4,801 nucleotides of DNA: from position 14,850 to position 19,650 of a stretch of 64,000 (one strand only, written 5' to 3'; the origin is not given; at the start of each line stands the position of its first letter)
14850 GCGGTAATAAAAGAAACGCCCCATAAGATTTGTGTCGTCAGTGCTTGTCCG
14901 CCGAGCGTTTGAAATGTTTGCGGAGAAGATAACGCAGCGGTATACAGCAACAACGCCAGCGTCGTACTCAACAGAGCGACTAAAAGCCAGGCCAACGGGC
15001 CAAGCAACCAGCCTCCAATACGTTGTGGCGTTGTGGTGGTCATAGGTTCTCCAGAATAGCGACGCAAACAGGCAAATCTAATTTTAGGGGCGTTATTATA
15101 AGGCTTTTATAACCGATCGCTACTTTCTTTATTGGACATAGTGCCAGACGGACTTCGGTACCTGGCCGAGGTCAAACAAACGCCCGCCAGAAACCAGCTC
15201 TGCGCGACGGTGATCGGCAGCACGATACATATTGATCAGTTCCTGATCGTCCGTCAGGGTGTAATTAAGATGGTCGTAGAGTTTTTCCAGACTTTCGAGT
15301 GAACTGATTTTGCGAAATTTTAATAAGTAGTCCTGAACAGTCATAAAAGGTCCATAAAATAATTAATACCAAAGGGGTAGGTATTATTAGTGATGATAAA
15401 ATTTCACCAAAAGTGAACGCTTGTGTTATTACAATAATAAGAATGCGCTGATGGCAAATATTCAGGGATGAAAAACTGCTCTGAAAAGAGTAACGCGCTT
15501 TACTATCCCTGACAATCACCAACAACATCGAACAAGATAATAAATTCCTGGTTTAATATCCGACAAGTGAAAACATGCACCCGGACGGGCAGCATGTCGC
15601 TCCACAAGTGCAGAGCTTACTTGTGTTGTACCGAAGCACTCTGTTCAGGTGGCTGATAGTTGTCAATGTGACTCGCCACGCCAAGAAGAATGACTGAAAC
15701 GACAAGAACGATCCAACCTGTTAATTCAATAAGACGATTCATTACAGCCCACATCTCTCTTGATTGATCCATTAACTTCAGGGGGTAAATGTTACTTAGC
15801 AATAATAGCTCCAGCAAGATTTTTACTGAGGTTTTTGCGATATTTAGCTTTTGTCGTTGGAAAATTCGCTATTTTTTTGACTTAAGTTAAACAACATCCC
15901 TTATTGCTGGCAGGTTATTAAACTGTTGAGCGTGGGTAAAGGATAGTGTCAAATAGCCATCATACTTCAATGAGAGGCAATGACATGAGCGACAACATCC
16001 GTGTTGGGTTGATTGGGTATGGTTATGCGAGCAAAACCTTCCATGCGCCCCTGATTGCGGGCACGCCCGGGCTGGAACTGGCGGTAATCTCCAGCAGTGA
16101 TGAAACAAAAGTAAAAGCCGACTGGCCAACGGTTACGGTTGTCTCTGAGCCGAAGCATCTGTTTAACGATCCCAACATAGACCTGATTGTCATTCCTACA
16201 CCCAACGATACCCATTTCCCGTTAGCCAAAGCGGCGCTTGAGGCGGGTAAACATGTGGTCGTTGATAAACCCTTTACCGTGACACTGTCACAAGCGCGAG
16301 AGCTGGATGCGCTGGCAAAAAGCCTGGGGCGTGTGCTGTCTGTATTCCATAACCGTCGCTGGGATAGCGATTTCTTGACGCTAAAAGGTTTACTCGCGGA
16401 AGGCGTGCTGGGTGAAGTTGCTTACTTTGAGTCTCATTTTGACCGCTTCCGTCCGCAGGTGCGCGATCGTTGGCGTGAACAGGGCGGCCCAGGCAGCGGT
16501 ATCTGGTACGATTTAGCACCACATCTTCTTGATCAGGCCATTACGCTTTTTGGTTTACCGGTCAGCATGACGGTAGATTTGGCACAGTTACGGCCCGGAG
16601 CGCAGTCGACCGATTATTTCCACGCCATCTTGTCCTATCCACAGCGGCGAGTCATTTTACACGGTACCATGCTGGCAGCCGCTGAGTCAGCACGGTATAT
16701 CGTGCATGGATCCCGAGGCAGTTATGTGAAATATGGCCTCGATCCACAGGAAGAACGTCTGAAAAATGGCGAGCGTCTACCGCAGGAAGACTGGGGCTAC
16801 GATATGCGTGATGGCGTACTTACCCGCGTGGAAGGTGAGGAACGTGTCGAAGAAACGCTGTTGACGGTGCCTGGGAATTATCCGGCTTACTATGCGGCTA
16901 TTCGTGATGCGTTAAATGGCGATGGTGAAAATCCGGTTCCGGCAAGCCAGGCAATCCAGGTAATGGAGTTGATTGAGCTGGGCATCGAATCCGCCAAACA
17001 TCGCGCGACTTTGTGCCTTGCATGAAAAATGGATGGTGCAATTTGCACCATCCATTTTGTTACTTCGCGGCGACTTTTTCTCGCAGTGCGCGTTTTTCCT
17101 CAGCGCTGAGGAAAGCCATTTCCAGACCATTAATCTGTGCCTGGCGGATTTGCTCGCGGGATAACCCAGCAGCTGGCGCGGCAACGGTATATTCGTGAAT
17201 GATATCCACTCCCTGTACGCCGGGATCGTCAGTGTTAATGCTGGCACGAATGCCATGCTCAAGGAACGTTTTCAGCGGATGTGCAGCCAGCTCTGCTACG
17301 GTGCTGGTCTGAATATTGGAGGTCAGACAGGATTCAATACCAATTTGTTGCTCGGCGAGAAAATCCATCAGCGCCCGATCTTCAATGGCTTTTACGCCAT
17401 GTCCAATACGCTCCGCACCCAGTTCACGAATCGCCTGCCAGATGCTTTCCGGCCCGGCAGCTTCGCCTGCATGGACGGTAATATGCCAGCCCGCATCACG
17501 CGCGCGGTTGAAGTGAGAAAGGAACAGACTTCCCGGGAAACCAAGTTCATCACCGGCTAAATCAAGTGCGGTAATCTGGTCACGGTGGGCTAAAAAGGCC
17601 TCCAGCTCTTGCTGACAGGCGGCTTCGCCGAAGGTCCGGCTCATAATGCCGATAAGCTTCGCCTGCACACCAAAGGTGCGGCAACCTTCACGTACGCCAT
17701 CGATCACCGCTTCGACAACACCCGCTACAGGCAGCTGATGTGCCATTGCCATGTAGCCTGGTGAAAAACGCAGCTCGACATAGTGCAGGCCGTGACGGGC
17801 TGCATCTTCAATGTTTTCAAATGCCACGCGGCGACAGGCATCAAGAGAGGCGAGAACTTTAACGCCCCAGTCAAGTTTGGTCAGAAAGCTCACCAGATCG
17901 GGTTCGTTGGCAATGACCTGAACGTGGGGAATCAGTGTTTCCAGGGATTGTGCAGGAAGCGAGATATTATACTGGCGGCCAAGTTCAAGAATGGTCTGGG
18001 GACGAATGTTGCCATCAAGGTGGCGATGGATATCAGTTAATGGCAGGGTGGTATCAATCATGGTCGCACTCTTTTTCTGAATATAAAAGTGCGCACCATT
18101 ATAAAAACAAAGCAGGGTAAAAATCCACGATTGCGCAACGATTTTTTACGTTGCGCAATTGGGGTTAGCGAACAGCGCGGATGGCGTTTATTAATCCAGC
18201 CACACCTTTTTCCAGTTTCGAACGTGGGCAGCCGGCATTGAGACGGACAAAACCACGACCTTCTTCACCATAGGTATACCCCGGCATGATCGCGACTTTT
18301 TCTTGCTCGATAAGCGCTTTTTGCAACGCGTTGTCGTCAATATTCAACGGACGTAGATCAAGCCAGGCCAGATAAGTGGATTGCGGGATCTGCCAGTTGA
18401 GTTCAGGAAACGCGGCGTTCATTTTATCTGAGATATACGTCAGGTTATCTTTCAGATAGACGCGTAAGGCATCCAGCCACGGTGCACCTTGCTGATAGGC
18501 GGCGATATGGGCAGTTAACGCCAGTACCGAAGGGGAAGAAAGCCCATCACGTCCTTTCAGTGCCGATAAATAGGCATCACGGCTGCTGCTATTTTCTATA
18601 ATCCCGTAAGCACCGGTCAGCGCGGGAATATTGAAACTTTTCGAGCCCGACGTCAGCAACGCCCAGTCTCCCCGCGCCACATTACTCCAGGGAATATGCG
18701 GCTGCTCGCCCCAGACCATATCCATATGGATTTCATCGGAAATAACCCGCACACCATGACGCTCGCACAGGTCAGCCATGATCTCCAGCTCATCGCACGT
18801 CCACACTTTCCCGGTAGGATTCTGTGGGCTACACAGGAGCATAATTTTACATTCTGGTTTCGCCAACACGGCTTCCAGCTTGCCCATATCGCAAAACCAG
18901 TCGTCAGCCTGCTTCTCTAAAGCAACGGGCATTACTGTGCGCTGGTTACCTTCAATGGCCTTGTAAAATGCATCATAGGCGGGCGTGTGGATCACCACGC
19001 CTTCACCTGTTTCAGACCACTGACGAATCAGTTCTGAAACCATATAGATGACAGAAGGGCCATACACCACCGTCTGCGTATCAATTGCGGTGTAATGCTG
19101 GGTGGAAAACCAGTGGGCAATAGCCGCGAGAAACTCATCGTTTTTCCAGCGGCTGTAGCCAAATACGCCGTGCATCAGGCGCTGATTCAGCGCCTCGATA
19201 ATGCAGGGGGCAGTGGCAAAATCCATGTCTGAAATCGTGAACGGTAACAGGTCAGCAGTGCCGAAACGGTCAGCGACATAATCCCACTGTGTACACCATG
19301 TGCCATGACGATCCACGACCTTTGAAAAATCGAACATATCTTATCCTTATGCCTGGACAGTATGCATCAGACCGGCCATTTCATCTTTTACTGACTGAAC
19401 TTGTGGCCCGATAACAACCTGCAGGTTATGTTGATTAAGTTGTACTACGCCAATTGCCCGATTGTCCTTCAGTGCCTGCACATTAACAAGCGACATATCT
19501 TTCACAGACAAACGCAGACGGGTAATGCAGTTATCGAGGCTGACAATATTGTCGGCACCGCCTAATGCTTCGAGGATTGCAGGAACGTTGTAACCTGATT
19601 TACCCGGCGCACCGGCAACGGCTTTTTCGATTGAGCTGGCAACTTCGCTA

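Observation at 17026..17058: Perfect 15-bp-arm palindrome exactly filling the gap between the ydgJ and add stop codons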

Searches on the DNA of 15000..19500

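Call 7: search_rna_families(source=window, start=15000, end=19500, threshold=evalue, max_evalue=1)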
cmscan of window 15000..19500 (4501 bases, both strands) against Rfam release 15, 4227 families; matches with E-value up to 1: 1.
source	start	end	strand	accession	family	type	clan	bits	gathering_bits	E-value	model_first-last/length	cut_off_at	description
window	17005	17064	+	RF02056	STnc390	Gene; sRNA;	-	23.6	50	0.073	1-60/60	no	Salmonella sRNA STnc390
